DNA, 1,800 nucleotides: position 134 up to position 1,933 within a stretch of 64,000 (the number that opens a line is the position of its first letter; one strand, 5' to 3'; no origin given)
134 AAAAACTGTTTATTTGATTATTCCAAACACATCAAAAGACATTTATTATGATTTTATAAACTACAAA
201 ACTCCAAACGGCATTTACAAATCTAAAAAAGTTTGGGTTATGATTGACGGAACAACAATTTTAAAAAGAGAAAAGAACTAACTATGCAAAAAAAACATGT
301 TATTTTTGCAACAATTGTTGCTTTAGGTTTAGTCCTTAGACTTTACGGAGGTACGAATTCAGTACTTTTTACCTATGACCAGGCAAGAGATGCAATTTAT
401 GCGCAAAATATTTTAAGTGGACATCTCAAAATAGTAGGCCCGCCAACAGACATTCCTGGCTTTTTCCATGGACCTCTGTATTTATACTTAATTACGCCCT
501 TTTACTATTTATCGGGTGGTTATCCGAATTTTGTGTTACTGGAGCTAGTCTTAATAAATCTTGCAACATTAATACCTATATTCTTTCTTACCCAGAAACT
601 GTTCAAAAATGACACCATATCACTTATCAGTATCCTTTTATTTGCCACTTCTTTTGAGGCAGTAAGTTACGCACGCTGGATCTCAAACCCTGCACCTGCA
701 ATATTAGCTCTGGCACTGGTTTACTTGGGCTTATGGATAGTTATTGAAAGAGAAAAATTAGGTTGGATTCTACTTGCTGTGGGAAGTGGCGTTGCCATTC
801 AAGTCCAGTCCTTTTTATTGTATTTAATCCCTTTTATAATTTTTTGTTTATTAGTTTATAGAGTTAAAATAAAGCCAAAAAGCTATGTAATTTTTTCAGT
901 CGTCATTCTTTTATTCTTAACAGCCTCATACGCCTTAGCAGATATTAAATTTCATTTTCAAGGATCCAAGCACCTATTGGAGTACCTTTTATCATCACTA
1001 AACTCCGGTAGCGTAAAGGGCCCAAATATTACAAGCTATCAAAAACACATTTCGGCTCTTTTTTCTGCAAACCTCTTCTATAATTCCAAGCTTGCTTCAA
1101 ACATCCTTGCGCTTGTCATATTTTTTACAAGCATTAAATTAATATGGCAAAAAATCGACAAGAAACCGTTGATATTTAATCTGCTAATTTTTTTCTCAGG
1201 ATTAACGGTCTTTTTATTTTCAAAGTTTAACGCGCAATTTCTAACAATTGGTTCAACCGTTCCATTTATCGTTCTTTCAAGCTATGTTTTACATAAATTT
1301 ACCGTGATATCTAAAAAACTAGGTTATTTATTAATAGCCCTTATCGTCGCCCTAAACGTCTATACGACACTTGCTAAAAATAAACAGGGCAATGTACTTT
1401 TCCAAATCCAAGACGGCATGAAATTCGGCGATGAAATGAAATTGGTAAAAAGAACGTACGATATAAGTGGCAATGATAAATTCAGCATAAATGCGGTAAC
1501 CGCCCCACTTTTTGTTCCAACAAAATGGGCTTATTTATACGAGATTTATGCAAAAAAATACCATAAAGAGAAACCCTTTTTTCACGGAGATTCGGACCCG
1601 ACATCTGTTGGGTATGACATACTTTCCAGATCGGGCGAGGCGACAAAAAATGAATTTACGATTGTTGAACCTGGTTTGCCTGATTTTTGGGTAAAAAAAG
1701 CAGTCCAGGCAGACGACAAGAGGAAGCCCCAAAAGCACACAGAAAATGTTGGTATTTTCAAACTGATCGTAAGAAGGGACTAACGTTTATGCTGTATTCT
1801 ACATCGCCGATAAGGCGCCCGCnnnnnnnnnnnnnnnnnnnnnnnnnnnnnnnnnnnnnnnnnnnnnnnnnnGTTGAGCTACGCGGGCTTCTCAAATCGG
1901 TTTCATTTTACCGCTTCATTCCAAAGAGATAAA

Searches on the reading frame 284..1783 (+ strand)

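Call 62: search_protein_families(library=pfam, proteins=[window:284-1783:+], max_evalue=0.001)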
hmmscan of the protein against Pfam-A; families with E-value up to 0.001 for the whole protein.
window:284-1783:+ (499 aa): 1 family
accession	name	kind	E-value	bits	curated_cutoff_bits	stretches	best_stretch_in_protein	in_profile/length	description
PF13231.12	PMT_2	-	4.8e-08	33.8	26.1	1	62-212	2-155/160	Dolichyl-phosphate-mannose-protein mannosyltransferase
